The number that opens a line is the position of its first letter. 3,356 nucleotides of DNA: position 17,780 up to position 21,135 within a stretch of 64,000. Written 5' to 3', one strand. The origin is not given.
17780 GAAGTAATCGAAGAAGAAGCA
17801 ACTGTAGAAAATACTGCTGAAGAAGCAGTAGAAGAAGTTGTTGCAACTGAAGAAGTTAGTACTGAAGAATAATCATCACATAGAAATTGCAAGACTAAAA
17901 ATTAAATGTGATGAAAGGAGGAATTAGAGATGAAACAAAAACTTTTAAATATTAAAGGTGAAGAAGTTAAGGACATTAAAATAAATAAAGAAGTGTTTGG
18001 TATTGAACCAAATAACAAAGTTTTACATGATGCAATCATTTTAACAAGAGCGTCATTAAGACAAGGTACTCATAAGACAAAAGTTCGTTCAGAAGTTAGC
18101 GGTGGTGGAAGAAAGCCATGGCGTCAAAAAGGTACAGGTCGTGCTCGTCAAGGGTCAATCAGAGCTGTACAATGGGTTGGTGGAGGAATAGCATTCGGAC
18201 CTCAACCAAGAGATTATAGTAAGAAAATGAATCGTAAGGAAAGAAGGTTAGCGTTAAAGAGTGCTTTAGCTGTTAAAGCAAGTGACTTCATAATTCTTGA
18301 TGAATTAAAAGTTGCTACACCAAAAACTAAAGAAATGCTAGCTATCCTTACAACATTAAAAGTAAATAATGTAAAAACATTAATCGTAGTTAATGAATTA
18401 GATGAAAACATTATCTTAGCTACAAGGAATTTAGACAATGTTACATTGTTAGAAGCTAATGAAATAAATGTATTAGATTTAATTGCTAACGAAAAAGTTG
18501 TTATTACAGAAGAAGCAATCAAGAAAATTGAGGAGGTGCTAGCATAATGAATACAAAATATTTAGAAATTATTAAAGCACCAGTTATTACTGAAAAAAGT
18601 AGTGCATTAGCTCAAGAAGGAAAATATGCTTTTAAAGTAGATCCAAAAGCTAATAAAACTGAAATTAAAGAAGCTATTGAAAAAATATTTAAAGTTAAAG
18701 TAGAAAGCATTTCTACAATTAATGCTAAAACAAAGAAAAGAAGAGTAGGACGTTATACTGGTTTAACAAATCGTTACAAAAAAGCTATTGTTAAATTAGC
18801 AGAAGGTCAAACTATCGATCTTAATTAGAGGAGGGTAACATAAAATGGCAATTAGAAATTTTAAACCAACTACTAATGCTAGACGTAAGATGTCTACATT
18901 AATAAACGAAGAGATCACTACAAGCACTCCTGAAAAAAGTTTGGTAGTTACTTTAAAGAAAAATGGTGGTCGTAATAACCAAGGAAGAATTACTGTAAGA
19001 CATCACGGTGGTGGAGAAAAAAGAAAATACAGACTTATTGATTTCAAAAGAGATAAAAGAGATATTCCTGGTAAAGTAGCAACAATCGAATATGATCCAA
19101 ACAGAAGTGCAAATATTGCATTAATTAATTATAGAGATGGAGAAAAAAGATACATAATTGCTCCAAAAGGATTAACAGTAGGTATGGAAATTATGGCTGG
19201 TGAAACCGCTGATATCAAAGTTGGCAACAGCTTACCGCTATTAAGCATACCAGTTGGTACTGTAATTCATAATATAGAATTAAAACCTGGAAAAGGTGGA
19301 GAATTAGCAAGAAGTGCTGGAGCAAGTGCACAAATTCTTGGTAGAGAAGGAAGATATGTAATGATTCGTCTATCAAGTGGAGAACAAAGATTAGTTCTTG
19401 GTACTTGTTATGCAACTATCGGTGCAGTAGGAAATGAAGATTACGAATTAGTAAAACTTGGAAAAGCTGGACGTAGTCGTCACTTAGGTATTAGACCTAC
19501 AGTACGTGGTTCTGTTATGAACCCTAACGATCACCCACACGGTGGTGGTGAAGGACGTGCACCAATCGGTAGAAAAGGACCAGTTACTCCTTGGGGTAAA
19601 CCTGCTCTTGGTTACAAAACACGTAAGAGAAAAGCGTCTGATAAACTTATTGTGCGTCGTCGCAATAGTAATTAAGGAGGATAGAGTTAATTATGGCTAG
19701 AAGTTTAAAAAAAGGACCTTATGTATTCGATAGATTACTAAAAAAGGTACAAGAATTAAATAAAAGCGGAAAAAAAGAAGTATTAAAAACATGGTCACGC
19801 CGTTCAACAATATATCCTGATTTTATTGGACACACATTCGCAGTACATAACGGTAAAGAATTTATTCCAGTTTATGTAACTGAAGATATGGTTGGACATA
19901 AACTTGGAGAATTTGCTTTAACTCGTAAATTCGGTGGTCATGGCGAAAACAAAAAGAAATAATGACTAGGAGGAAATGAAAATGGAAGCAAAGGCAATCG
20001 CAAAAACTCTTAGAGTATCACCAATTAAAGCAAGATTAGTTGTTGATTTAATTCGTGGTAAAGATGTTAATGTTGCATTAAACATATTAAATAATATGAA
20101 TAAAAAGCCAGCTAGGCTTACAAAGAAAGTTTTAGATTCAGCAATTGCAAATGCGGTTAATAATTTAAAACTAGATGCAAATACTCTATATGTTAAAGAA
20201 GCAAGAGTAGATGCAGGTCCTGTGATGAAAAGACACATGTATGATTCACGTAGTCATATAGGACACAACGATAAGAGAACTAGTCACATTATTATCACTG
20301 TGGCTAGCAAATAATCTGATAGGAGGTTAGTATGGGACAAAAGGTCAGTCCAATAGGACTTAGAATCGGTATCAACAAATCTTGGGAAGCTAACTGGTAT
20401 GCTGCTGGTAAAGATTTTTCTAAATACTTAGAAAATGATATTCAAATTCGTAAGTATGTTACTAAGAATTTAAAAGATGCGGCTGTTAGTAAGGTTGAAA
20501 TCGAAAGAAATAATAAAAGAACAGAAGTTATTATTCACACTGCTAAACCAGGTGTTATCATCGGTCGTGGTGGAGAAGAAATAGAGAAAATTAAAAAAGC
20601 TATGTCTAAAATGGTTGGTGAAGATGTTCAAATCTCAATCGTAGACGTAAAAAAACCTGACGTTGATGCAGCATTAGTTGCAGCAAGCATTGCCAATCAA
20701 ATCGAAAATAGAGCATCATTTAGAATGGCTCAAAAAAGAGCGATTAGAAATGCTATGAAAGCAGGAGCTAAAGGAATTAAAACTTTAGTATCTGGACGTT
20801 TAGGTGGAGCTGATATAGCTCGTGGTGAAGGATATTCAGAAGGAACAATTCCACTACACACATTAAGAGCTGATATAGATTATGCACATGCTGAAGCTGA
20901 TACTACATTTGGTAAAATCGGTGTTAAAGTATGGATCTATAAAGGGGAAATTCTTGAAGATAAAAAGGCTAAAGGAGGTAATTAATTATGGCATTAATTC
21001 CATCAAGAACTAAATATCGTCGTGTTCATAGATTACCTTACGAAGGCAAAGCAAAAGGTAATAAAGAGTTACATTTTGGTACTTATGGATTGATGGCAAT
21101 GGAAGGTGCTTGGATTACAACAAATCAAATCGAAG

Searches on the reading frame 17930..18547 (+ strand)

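Call 50: search_protein_families(library=pfam, proteins=[window:17930-18547:+], max_evalue=0.0001)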
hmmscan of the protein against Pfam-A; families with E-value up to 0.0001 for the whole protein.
window:17930-18547:+ (205 aa): 1 family
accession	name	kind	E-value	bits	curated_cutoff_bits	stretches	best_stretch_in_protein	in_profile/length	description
PF00573.27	Ribosomal_L4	-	9.9e-74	247.5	25.8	1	16-202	1-189/190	Ribosomal protein L4/L1 family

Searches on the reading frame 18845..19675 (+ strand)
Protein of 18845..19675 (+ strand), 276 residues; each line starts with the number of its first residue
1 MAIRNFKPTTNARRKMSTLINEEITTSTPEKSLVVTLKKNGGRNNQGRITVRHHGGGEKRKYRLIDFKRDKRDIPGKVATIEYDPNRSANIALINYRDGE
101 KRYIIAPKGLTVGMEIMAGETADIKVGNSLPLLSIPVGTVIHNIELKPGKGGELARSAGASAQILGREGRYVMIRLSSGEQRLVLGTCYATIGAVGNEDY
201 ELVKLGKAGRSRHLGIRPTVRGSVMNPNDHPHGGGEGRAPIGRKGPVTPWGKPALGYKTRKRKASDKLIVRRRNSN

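Call 50: search_protein_families(library=pfam, proteins=[window:18845-19675:+], max_evalue=0.0001)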
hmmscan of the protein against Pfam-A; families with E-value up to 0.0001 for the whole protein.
window:18845-19675:+ (276 aa): 2 families
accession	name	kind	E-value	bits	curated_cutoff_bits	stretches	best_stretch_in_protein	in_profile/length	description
PF03947.24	Ribosomal_L2_C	-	8.8e-54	181.4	33.7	1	125-251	1-126/126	Ribosomal Proteins L2, C-terminal domain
PF00181.30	Ribosomal_L2_N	-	1.5e-37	127.9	23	1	42-117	1-76/77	Ribosomal Proteins L2, RNA binding N-terminal domain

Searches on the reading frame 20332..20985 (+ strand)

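Call 50: search_protein_families(library=pfam, proteins=[window:20332-20985:+], max_evalue=0.0001)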
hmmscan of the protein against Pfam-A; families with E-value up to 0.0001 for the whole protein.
window:20332-20985:+ (217 aa): 3 families
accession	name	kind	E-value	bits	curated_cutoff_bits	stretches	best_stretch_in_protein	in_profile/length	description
PF00189.25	Ribosomal_S3_C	-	2.1e-35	121.5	34.1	1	120-202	1-83/83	Ribosomal protein S3, C-terminal domain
PF07650.23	KH_2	-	5.3e-20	71.5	22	1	39-110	2-77/78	KH domain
PF05316.17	VAR1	-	1.1e-06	29.3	33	0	141-202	123-192/195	Mitochondrial ribosomal protein (VAR1)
